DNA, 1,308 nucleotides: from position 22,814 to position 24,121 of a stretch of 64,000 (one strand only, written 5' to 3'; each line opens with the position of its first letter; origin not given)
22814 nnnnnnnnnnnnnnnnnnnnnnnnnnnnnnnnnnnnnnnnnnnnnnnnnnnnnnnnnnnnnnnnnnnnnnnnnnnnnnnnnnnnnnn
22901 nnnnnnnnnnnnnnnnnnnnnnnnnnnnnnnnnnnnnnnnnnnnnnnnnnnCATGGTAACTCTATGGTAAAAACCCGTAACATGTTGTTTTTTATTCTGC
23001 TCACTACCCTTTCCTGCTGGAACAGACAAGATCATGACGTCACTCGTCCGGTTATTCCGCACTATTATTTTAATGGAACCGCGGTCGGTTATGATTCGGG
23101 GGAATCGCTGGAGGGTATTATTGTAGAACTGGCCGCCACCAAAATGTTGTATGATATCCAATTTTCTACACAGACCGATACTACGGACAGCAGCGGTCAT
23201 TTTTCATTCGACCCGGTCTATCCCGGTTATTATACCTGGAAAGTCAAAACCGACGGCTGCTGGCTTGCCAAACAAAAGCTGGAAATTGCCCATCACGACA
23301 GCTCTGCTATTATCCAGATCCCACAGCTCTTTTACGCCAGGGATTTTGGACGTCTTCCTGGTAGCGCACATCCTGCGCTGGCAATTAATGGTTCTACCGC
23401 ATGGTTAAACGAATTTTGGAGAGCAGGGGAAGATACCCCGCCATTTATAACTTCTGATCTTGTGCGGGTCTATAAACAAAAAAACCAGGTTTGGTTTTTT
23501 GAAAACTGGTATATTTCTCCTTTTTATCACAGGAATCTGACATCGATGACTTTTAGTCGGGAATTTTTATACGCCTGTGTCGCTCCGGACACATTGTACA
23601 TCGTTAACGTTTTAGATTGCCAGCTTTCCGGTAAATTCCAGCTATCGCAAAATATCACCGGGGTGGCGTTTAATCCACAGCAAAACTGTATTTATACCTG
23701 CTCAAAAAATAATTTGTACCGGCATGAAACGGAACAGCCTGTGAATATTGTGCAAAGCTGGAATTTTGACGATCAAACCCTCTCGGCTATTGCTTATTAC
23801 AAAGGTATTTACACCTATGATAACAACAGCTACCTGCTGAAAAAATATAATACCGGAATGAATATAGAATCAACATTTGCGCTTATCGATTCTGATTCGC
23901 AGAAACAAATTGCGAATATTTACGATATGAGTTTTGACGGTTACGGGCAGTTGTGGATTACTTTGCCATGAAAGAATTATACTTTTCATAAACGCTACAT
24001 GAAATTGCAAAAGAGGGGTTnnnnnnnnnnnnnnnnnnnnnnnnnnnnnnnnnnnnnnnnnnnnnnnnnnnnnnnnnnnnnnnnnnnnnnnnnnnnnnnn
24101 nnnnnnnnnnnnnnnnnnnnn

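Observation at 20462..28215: TonB-dependent receptor followed by five tandem, recombining paralogs of an unknown lipoprotein family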

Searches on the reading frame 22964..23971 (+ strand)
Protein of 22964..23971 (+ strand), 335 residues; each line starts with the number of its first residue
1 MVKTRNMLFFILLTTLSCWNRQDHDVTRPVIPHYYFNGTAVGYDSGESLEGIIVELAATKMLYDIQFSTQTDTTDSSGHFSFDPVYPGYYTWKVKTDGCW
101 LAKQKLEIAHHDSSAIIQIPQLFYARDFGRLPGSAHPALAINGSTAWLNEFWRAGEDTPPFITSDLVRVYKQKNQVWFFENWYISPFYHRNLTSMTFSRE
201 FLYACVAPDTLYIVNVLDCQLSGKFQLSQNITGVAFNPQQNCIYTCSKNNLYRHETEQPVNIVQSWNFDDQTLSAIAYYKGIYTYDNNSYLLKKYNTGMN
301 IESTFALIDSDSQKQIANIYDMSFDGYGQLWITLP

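Call 3: search_protein_families(library=pfam, proteins=[window:22964-23971:+], max_evalue=1)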
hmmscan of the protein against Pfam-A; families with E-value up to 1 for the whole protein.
window:22964-23971:+ (335 aa): 6 families
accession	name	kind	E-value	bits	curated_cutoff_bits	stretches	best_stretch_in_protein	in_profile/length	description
PF13620.12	CarboxypepD_reg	-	6e-06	27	32.3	1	41-109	7-70/82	Carboxypeptidase regulatory-like domain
PF17210.9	SdrD_B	-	0.0021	18.7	29.7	1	48-97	23-67/112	SdrD B-like domain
PF14686.12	fn3_3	-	0.0093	16.2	24.4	1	37-105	6-64/75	Polysaccharide lyase family 4, domain II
PF00400.38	WD40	-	0.058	14.4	27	1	229-250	12-33/39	WD domain, G-beta repeat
PF17802.7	SpaA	-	0.067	13.8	23.1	1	43-91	10-55/91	Prealbumin-like fold domain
PF20598.4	DUF6795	-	0.14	12.9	27.4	1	45-114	8-72/103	Domain of unknown function (DUF6795)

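Call 7: find_homologous_proteins(query=window:22964-23968:+)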
Query window:22964-23968:+ (335 aa): 9 proteins with E <= 0.001 among 755 candidates.
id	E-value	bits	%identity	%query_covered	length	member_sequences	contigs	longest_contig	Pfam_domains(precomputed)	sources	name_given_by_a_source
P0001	5.7e-233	790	100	100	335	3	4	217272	PF13620.13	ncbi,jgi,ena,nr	ncbi:MAG TPA: carboxypeptidase-like regulatory domain-containing protein [bacterium]|nr:carboxypepti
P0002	4.9e-195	665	83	100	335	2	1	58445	PF13620.13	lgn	-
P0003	4.8e-191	652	84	97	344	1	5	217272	PF13620.13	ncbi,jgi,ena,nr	ncbi:MAG TPA: carboxypeptidase-like regulatory domain-containing protein [bacterium]|nr:carboxypepti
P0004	1.2e-158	546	70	97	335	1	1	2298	PF13620.13,PF22904.4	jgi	jgi:hypothetical protein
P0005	1.7e-147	509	65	97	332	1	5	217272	PF13620.13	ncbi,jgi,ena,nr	ncbi:MAG TPA: carboxypeptidase-like regulatory domain-containing protein [bacterium]|nr:carboxypepti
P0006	2.0e-136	473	59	99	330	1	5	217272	PF13620.13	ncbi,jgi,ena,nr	ncbi:MAG TPA: carboxypeptidase-like regulatory domain-containing protein [bacterium]|nr:carboxypepti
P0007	1.1e-131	457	59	100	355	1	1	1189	PF13620.13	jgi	jgi:hypothetical protein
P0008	1.7e-130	453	58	95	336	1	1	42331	-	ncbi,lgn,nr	ncbi:hypothetical protein JXQ31_20735 [candidate division KSB1 bacterium]|nr:hypothetical protein [c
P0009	1.4e-82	296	43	97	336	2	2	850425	-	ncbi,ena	-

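Call 8: search_protein_families(library=ncbifam, proteins=[window:22964-23971:+], max_evalue=0.1)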
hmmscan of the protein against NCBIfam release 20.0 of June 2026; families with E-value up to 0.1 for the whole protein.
window:22964-23971:+ (335 aa): 0 families

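Call 9: search_solved_structures(query=A1, max_evalue=10)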
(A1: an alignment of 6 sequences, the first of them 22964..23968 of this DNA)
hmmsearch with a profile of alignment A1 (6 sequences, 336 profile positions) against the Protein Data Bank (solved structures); distinct sequences matched with E-value up to 10: 7.
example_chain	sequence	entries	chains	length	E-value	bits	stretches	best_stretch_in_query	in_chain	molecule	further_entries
9c7v_B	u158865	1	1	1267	0.00052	22.6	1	81-112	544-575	BOS complex subunit NOMO2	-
5oql_X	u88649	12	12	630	0.0095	18.5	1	166-266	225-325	Rrp9 | Ribosomal RNA-processing protein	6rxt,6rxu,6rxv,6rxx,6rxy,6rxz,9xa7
4wi0_B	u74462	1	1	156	0.02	17.4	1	67-145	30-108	Cellulosomal scaffoldin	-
4u3s_B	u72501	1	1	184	0.038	16.5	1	67-140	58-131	Cellulosomal scaffoldin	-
5wlc_LN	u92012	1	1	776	0.14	14.6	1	109-228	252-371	Utp4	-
6ke6_A4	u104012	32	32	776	0.14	14.6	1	109-228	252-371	U3 small nucleolar RNA-associated protein 4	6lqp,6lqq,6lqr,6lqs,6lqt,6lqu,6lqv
1rw2_A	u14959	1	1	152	0.72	12.3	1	117-219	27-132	ATP-dependent DNA helicase II, 80 kDa subunit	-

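Call 13: find_encoding_contigs(protein=P0009, flank=10000, max_places=3)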
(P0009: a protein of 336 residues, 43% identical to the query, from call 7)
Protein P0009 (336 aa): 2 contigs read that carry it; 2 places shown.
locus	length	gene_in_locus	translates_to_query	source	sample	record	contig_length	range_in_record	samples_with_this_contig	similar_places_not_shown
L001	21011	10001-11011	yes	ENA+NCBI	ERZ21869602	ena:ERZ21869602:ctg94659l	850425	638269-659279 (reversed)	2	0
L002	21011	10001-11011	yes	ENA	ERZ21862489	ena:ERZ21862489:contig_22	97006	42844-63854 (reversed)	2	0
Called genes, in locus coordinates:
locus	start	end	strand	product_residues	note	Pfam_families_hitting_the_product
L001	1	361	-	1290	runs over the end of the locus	PF08126:Propeptide_C25, PF01364:Peptidase_C25, PF13620:CarboxypepD_reg, PF13715:CarbopepD_reg_2 (weak), PF13860:FlgD_ig (weak), PF18962:Por_Secre_tail (weak)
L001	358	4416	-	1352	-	PF22148:Fervidolysin_NPro-like (faint), PF00082:Peptidase_S8, PF18962:Por_Secre_tail (weak)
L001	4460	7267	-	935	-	PF05547:Peptidase_M6, PF13860:FlgD_ig (faint), PF18962:Por_Secre_tail (weak)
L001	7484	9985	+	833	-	PF13620:CarboxypepD_reg, PF13715:CarbopepD_reg_2, PF07715:Plug (weak), PF00593:TonB_dep_Rec_b-barrel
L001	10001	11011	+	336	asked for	-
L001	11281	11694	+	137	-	PF01325:Fe_dep_repress (faint), PF22381:Staph_reg_Sar_Rot, PF01047:MarR, PF12802:MarR_2, PF21984:DnaD_N (weak), PF13463:HTH_27 (weak)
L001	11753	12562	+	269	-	PF00106:adh_short, PF08659:KR, PF13561:adh_short_C2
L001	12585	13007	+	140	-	PF13924:Lipocalin_5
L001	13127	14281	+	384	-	PF16216:GxGYxYP_N (weak), PF20957:GxGYxYP_N_2nd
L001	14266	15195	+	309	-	PF20958:GxGYxYP_N_3rd, PF14323:GxGYxYP_C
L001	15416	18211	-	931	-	PF05547:Peptidase_M6, PF13860:FlgD_ig (weak), PF18962:Por_Secre_tail (weak)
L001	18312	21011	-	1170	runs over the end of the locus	PF13860:FlgD_ig, PF18962:Por_Secre_tail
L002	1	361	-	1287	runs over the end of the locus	PF08126:Propeptide_C25, PF01364:Peptidase_C25, PF13715:CarbopepD_reg_2 (faint), PF13620:CarboxypepD_reg (weak), PF13860:FlgD_ig (weak), PF18962:Por_Secre_tail (weak)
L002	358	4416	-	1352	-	PF22148:Fervidolysin_NPro-like (faint), PF00082:Peptidase_S8, PF18962:Por_Secre_tail (weak)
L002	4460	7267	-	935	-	PF05547:Peptidase_M6, PF13860:FlgD_ig (weak), PF18962:Por_Secre_tail (weak)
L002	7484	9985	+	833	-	PF13620:CarboxypepD_reg, PF13715:CarbopepD_reg_2, PF07715:Plug (weak), PF00593:TonB_dep_Rec_b-barrel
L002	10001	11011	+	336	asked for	-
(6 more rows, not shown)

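Call 14: find_encoding_contigs(protein=P0008, flank=10000, max_places=3)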
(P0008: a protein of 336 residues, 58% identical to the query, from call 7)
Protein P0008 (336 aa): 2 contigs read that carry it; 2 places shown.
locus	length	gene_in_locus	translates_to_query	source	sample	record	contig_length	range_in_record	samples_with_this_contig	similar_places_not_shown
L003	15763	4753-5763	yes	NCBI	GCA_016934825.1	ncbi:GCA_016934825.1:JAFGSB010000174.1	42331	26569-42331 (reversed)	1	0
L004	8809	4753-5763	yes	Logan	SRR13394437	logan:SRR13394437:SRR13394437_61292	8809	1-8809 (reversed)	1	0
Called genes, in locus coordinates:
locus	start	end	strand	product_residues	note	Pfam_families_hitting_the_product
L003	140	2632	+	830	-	PF13620:CarboxypepD_reg, PF13715:CarbopepD_reg_2, PF07715:Plug (weak)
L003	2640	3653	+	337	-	PF13620:CarboxypepD_reg (weak)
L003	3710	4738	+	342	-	-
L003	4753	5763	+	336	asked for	-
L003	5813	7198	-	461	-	PF00072:Response_reg, PF00158:Sigma54_activat, PF01078:Mg_chelatase (faint), PF14532:Sigma54_activ_2, PF07728:AAA_5 (faint), PF25601:AAA_lid_14, PF02954:HTH_8 (weak)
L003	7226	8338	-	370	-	PF00512:HisKA, PF02518:HATPase_c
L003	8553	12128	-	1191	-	PF20773:InhA-like_MAM (weak), PF00041:fn3 (faint), PF13860:FlgD_ig, PF18962:Por_Secre_tail (weak)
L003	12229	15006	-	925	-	PF18962:Por_Secre_tail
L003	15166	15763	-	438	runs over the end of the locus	PF13424:TPR_12 (faint), PF00515:TPR_1 (faint), PF07719:TPR_2 (faint)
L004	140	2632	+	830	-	PF13620:CarboxypepD_reg, PF13715:CarbopepD_reg_2, PF07715:Plug (weak)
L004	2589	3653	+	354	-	PF13620:CarboxypepD_reg (weak)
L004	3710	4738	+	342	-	-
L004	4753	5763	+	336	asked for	-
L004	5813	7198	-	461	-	PF00072:Response_reg, PF00158:Sigma54_activat, PF01078:Mg_chelatase (faint), PF14532:Sigma54_activ_2, PF07728:AAA_5 (faint), PF25601:AAA_lid_14, PF02954:HTH_8 (weak)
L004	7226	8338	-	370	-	PF00512:HisKA, PF02518:HATPase_c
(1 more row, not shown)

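Call 15: find_encoding_contigs(protein=P0002, flank=10000, max_places=3)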
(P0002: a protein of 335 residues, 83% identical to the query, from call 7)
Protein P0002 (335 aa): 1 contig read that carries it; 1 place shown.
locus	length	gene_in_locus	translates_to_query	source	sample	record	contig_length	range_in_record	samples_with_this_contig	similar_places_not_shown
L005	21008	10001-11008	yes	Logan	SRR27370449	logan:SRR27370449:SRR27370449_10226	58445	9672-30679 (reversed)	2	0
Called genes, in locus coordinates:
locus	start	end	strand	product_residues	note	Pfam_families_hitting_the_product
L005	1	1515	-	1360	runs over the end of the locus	PF22148:Fervidolysin_NPro-like (weak), PF00082:Peptidase_S8, PF18962:Por_Secre_tail, PF13860:FlgD_ig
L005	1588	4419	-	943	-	PF05547:Peptidase_M6, PF13860:FlgD_ig (weak), PF18962:Por_Secre_tail (weak)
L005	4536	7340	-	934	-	PF05547:Peptidase_M6, PF13860:FlgD_ig, PF18962:Por_Secre_tail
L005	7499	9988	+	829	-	PF13620:CarboxypepD_reg, PF13715:CarbopepD_reg_2, PF07715:Plug (weak)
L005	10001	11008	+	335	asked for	PF13620:CarboxypepD_reg (weak)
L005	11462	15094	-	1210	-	PF20773:InhA-like_MAM (weak), PF13860:FlgD_ig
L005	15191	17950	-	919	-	PF18962:Por_Secre_tail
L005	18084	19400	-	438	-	PF13424:TPR_12 (faint), PF13431:TPR_17 (faint), PF00515:TPR_1 (faint), PF07719:TPR_2 (faint), PF13174:TPR_6 (faint), PF13176:TPR_7 (faint), PF13432:TPR_16 (faint), PF14559:TPR_19 (faint)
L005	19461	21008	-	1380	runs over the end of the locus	PF25852:DUF6242_C (faint), PF13860:FlgD_ig (weak), PF18962:Por_Secre_tail (weak)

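Call 19: predict_structure(alignment_id=A2)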
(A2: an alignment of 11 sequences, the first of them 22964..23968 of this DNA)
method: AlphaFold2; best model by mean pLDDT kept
length: 335 residues; sequences in the alignment: 11
mean_pLDDT: 88.0   pTM: 0.81
mean pLDDT of the five models: 88.0, 86.2, 82.7, 79.3, 78.2
residues with pLDDT >= 90: 227; 70-90: 70; 50-70: 32; < 50: 6
segments of 3 or more residues with pLDDT < 50: 21-23
pLDDT, mean of each block of 10 residues (from residue 1): 67 64 55 93 95 96 89 97 94 94 90 93 91 76 93 59 79 90 86 92 94 94 93 94 93 92 89 93 94 93 95 92 94 92
secondary structure, 60 per line:
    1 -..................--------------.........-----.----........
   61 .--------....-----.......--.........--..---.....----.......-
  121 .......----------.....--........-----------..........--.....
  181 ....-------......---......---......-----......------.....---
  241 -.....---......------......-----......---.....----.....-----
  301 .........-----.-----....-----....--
elements in order: H2-19 E34-42 E53-61 E70-73 E79-85 E88-96 E104-108 E113-119 E121-127 E138-142 E145-152 E164-173 E176-184 E192-197 E201-206 E210-215 E221-226 E233-237 E242-246 E250-255 E262-267 E273-278 E282-286 E291-295 E301-309 E321-324 E330-333

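Call 28: find_related_loci(query=A2, collection=genome_contigs, flank=8000)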
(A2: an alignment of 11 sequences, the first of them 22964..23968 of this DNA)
Query A2 (335 aa) in genome_contigs; peptide patterns used: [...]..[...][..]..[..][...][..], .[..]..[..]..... (x = any residue, [..] = any of these).
50 stretches matched a pattern; 15 encode a relative of the query (tblastn E <= 1e-3); 15 distinct loci.
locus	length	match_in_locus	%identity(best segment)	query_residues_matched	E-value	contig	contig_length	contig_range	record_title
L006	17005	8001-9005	84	1-335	0e+0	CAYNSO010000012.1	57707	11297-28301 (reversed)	MAG TPA_asm: uncultured Cytophagia bacterium isolate SRP192927_co6_462 genome assembly, contig: NODE_679_length_57707_co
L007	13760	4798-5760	58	17-335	4e-132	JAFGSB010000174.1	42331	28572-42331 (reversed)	MAG: candidate division KSB1 bacterium isolate Zod_Metabat.863 k87_14495014, whole genome shotgun sequence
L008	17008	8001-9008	40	1-335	4e-92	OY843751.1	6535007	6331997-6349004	MAG: bacterium isolate b30a01c4-1b05-4824-9cfb-695b8dd4f705 genome assembly, chromosome: 1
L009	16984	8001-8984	43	10-334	9e-87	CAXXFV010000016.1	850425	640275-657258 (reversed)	MAG: bacterium isolate e055f79f-11b1-469d-a678-3d38a7c05fec genome assembly, contig: contig_16, whole genome shotgun seq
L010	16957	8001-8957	41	8-333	7e-81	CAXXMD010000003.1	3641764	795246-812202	MAG: bacterium isolate 34b47f7c-149a-4d63-8646-7cec6dbf5787 genome assembly, contig: contig_3, whole genome shotgun sequ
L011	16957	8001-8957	42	8-333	8e-81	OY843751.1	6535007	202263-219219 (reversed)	MAG: bacterium isolate b30a01c4-1b05-4824-9cfb-695b8dd4f705 genome assembly, chromosome: 1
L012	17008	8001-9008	40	1-335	2e-90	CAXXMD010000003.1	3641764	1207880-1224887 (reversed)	MAG: bacterium isolate 34b47f7c-149a-4d63-8646-7cec6dbf5787 genome assembly, contig: contig_3, whole genome shotgun sequ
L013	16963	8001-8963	30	16-334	6e-47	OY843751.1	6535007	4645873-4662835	MAG: bacterium isolate b30a01c4-1b05-4824-9cfb-695b8dd4f705 genome assembly, chromosome: 1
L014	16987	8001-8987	29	8-334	5e-46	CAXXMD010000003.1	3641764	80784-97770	MAG: bacterium isolate 34b47f7c-149a-4d63-8646-7cec6dbf5787 genome assembly, contig: contig_3, whole genome shotgun sequ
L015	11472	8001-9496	35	8-134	6e-21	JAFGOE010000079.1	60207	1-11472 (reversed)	MAG: candidate division KSB1 bacterium isolate Zod_Metabat.605 k87_5543269, whole genome shotgun sequence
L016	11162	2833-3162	36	17-126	1e-19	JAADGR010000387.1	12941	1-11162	MAG: Calditrichota bacterium isolate M_MetaBat.126 contig-127_7932, whole genome shotgun sequence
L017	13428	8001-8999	24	3-331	2e-23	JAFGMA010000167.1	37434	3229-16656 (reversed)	MAG: candidate division KSB1 bacterium isolate Zod_Metabat.436 k87_6122701, whole genome shotgun sequence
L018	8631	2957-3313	29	8-126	1e-16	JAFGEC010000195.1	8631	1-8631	MAG: candidate division KSB1 bacterium isolate Zod_Metabat.1209 k87_2619641, whole genome shotgun sequence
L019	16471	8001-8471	24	8-170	3e-12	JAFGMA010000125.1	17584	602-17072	MAG: candidate division KSB1 bacterium isolate Zod_Metabat.436 k87_4871065, whole genome shotgun sequence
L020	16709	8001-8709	30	8-112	2e-8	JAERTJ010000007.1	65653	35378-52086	MAG: Candidatus Neomarinimicrobiota bacterium isolate BH29 c_000000000099, whole genome shotgun sequence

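Call 30: fold_search(model_id=the predicted structure, library=pdb)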
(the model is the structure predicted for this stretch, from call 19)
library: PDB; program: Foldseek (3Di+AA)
matches with E <= 10: 1944; with E <= 0.001: 1290
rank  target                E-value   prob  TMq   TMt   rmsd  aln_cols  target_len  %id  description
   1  9n6z_LQ               1.1e-08  1.00  0.38  0.17  13.9       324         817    7  SSU processome maturation and disassembly, State D (released 2025-11-05)
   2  9n74_LQ               1.3e-08  1.00  0.39  0.18  13.2       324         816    7  SSU processome maturation and disassembly, State H (released 2025-10-29)
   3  9m8k_B                2.1e-08  1.00  0.35  0.34  16.3       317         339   11  cryo-EM structure of human TAS2R4 with oligopeptide (released 2026-03-18)
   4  9n6v_LQ               2.9e-08  1.00  0.39  0.17  13.3       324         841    7  SSU processome maturation and disassembly, State A (released 2025-11-05)
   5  6g79_B                3.0e-08  1.00  0.35  0.35  28.1       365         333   10  Coupling specificity of heterotrimeric Go to the serotonin 5-HT1B receptor (released 2018-06-20)
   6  8iw4_B                3.9e-08  1.00  0.36  0.39  15.5       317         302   10  Cryo-EM structure of the SPE-bound mTAAR9-Gs complex (released 2023-05-31)
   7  7f1q_B                4.9e-08  1.00  0.35  0.37  15.7       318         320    9  Cryo-EM structure of the chemokine receptor CCR5 in complex with MIP-1a and Gi (released 2021-07-14)
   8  3sn6_B                5.2e-08  1.00  0.36  0.35  15.2       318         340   10  Crystal structure of the beta2 adrenergic receptor-Gs protein complex (released 2011-07-20)
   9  8iq4_B                5.4e-08  1.00  0.35  0.35  27.3       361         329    9  Cryo-EM structure of Carboprost-bound prostaglandin-F2-alpha receptor-miniGq-Nb35 complex (released 2024-01-31)
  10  8x8n_B                5.4e-08  1.00  0.34  0.34  27.1       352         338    9  Cryo-EM structure of the octreotide-bound Somatostatin receptor 5-Gi protein complex (released 2024-06-12)
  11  9j87_C                6.0e-08  1.00  0.35  0.36  15.4       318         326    9  Structure of Receptor (released 2026-02-25)
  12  5nnz_A                6.3e-08  1.00  0.35  0.35   9.1       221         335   13  Crystal structure of human ODA16 (released 2017-06-07)
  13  9w6w_B                7.3e-08  1.00  0.34  0.34  15.4       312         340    9  5-CT-bound serotonin 5A (5-HT5A) receptor-Gi protein complex (released 2025-11-26)
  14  7qdr_C                7.3e-08  1.00  0.36  0.39  15.7       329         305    9  Apo human SKI complex in the closed state (released 2022-02-02)
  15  8z68_B                8.1e-08  1.00  0.35  0.35  13.4       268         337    9  Cryo-EM structure of the hGPR68-Gs complex in pH6.8 (released 2025-04-23)
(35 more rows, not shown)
